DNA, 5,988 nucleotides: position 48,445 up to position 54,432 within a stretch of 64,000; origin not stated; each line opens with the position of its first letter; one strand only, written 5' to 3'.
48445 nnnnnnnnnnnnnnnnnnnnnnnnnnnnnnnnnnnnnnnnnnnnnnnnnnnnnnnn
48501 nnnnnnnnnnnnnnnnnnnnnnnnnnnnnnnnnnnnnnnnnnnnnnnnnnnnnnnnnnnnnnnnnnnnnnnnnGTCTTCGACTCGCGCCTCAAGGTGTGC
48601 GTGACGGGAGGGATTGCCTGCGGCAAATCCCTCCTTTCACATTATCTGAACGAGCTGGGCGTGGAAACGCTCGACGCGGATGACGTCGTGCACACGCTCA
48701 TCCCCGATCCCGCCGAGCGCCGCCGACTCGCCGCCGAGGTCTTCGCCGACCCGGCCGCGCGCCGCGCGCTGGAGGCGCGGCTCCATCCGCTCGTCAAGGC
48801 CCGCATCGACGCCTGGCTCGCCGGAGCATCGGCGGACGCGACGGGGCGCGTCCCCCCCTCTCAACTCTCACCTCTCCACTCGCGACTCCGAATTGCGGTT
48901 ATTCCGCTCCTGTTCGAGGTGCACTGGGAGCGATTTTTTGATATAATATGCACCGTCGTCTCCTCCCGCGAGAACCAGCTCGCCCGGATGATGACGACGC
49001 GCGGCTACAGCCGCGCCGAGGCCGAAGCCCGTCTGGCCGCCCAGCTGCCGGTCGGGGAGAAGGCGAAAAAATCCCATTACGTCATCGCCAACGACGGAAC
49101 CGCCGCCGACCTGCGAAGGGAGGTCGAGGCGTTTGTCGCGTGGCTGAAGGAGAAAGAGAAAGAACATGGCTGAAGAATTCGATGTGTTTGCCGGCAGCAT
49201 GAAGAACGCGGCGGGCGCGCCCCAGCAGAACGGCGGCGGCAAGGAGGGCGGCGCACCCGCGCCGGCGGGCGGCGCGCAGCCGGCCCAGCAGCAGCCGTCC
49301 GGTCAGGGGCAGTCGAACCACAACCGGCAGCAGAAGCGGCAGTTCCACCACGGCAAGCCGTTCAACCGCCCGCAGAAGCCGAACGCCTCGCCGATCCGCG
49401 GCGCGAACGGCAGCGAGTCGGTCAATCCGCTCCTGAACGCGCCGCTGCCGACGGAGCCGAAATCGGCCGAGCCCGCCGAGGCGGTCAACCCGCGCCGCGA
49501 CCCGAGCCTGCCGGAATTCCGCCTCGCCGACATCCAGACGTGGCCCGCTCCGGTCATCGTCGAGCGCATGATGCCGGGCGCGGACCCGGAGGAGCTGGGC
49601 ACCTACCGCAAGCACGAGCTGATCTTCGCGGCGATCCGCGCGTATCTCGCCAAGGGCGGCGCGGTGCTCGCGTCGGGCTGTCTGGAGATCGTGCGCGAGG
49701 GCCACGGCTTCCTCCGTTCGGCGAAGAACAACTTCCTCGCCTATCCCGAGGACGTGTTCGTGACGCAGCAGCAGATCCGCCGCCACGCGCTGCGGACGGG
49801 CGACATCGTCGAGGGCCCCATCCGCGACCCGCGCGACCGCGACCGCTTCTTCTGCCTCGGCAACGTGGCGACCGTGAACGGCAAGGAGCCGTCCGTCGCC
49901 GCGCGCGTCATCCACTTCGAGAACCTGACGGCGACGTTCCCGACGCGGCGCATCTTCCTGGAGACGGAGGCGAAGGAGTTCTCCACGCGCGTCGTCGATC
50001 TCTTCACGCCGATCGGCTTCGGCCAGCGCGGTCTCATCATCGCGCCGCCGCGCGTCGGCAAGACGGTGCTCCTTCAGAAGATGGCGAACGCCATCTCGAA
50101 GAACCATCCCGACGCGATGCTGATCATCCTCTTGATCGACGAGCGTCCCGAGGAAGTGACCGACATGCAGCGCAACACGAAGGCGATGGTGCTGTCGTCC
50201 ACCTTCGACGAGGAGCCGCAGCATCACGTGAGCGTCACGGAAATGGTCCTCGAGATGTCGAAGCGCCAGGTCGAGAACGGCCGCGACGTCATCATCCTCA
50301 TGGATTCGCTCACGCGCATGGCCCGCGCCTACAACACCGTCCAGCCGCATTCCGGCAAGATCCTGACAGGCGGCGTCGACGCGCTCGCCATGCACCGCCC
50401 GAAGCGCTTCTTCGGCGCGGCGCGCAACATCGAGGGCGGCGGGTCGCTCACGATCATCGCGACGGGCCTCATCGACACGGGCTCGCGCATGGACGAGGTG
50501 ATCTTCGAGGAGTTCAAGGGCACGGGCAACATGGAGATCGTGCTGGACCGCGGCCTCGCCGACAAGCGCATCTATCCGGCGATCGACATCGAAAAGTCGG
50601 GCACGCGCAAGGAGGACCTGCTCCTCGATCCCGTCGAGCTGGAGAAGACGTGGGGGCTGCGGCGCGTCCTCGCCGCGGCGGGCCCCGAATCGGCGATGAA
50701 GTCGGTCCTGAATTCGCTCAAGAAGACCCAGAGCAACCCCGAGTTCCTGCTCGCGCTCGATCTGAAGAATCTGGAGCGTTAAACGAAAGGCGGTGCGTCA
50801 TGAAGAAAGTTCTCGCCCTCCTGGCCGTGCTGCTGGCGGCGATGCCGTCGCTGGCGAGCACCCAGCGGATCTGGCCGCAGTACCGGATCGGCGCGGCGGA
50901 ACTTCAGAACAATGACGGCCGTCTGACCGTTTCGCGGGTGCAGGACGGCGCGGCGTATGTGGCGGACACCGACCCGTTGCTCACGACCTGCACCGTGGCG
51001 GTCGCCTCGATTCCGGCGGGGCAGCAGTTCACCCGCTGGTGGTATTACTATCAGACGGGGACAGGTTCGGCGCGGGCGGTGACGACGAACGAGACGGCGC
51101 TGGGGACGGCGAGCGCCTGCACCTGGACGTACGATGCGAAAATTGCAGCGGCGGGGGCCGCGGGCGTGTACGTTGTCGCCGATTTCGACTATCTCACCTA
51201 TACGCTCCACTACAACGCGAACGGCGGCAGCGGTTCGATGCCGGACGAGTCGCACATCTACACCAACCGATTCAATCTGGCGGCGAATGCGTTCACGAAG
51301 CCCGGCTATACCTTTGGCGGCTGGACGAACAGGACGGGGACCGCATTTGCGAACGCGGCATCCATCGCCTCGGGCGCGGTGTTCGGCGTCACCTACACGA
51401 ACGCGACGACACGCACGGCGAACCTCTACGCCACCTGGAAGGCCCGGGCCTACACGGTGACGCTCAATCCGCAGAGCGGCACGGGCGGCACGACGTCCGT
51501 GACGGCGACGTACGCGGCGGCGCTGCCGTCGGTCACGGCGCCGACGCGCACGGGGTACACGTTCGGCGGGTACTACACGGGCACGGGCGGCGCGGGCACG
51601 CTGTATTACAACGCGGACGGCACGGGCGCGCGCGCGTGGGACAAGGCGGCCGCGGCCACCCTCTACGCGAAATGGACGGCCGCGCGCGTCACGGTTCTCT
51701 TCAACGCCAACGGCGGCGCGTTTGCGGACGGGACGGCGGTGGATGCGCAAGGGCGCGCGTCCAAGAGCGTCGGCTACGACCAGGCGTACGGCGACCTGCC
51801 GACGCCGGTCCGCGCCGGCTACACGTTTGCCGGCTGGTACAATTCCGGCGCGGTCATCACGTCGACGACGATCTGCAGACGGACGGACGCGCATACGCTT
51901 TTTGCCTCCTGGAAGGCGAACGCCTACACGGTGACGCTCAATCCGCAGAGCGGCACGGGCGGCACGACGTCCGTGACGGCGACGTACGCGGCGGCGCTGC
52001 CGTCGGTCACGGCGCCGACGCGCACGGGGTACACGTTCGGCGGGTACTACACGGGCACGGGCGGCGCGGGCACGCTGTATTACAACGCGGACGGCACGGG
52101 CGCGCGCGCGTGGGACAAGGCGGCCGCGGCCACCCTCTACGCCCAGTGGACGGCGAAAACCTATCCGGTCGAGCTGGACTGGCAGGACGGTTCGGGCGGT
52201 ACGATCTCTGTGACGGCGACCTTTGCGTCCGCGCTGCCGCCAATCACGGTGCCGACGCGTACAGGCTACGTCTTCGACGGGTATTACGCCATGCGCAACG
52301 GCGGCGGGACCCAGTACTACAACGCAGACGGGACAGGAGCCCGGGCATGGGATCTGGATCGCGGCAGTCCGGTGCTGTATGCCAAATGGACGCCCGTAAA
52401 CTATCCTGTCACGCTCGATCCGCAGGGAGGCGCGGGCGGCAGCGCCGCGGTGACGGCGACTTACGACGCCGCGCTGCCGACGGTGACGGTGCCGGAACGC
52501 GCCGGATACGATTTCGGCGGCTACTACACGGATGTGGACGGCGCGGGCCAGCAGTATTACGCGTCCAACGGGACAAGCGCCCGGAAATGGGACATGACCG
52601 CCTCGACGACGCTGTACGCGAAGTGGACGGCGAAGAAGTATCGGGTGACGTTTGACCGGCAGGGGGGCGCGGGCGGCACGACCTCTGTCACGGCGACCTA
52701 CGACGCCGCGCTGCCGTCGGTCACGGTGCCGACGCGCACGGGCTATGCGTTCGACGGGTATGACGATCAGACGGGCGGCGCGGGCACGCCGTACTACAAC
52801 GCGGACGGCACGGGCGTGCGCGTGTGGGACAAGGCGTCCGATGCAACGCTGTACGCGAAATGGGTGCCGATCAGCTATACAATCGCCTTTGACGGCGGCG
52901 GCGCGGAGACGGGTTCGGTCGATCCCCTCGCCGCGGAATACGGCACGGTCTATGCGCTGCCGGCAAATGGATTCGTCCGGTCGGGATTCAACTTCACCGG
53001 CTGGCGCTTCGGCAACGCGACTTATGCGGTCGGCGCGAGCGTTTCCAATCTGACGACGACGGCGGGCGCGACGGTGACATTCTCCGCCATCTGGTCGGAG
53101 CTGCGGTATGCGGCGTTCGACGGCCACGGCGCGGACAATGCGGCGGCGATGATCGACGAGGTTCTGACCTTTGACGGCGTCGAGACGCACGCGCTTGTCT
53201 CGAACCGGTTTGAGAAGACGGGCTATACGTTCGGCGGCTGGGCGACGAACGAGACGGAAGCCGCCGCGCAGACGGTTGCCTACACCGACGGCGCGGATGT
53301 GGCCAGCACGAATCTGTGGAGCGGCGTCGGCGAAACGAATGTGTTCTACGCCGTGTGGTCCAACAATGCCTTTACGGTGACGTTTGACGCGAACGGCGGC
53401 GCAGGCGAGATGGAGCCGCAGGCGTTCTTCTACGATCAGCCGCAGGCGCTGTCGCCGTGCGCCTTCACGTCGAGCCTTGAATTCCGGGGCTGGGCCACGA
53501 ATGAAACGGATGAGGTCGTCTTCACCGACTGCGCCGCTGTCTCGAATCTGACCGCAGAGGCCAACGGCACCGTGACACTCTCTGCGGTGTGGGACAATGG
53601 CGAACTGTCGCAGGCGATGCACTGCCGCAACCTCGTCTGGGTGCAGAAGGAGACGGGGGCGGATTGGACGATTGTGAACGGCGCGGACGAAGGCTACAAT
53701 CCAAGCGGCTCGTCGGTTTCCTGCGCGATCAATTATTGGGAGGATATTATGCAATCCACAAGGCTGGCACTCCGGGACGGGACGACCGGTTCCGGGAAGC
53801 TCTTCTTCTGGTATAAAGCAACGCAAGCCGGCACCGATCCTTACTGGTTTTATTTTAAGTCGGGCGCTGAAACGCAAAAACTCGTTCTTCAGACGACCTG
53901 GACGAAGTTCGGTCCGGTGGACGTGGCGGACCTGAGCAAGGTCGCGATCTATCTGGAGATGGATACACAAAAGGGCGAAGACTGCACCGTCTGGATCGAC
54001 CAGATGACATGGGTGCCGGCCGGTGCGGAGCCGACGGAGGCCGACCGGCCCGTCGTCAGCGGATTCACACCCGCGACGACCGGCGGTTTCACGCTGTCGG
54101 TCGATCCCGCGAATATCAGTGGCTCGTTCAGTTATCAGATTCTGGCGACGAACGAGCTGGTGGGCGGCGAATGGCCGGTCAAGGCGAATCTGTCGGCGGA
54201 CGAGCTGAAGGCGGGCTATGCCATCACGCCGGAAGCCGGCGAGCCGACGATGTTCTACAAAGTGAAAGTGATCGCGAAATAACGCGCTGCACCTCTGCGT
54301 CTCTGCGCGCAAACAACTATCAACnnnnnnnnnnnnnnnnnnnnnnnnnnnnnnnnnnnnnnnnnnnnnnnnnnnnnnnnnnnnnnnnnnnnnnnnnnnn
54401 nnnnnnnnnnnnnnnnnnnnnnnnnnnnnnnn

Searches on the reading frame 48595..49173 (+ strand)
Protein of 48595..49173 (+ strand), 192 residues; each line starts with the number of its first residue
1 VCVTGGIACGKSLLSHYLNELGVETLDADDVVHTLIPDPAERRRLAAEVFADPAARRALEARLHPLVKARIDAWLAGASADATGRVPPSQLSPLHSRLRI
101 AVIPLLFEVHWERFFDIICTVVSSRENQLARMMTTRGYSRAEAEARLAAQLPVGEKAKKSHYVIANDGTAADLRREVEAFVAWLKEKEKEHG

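Call 6: search_protein_families(library=pfam, proteins=[window:48595-49173:+], max_evalue=0.01)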
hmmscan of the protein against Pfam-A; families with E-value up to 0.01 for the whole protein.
window:48595-49173:+ (192 aa): 2 families
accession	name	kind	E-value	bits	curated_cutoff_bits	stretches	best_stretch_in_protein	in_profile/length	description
PF01121.26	CoaE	-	8.9e-32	110.7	27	2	41-171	64-179/180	Dephospho-CoA kinase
PF13671.12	AAA_33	-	0.0032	18.2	27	1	4-71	5-71/143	AAA domain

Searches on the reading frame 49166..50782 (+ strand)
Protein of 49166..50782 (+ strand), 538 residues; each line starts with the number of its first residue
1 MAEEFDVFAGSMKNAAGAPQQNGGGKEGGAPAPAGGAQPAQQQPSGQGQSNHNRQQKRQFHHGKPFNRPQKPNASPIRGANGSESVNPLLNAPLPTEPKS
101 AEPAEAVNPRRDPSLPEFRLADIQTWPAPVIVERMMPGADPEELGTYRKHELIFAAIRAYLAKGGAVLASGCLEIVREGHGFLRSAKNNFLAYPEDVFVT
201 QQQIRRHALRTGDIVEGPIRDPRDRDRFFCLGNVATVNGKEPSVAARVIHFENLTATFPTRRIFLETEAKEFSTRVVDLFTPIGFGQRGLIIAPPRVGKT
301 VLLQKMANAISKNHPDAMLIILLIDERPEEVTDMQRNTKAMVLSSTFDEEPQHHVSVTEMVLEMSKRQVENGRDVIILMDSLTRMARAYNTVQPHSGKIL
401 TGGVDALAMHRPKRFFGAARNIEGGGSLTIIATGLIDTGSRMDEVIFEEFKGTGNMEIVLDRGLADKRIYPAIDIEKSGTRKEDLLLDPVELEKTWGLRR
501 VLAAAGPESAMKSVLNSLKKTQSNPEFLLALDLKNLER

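Call 6: search_protein_families(library=pfam, proteins=[window:49166-50782:+], max_evalue=0.01)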
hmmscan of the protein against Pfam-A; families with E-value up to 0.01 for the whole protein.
window:49166-50782:+ (538 aa): 2 families
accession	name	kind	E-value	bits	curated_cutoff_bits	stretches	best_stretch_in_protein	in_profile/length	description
PF00006.31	ATP-synt_ab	-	7.6e-28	98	29.5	1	274-478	2-211/213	ATP synthase alpha/beta family, nucleotide-binding domain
PF07497.18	Rho_RNA_bind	-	1e-25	89.7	27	1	170-242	2-72/73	Rho termination factor, RNA-binding domain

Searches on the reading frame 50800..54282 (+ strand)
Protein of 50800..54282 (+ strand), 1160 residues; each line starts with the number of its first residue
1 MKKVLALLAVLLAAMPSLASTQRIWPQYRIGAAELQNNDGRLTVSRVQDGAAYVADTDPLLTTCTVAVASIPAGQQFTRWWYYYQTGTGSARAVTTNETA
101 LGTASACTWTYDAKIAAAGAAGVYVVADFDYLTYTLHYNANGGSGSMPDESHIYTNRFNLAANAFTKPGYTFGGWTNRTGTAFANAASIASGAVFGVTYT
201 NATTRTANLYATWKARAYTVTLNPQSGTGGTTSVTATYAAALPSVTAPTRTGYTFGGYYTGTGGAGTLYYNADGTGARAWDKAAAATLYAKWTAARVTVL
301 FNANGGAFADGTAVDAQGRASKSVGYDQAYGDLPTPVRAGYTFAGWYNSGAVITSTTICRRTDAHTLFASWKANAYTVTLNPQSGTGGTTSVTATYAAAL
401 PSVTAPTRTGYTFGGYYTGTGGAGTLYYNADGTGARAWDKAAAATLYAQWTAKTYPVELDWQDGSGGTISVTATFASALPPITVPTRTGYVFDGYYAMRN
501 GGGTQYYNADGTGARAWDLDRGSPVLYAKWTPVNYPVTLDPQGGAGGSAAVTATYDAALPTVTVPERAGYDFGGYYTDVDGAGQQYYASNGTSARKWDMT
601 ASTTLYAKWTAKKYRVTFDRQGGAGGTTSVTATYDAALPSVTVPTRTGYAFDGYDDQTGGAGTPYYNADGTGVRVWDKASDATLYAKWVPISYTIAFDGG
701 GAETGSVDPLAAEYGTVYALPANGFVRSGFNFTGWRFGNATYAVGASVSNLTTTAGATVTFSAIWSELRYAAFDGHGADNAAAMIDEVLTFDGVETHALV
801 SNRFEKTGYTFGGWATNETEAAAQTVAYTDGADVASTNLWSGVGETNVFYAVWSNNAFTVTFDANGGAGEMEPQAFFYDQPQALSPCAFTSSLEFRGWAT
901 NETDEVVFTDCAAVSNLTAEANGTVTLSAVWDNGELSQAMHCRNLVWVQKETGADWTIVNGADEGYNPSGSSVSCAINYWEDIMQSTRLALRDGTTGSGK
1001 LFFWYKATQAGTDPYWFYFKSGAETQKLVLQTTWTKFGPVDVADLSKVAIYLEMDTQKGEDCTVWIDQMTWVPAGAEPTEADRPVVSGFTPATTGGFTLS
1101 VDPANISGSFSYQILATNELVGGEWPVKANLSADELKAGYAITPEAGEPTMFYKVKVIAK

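Call 15: search_protein_families(library=pfam, proteins=[window:50800-54282:+], max_evalue=0.01)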
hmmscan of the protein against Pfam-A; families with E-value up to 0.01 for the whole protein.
window:50800-54282:+ (1160 aa): 2 families
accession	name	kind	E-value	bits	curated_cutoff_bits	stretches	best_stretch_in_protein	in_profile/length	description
PF09479.16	Flg_new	-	7.4e-63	209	27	10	298-369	2-64/65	Listeria-Bacteroides repeat domain (List_Bact_rpt)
PF12138.14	Spherulin4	-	0.00075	19.5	30.2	0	214-301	26-94/239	Spherulation-specific family 4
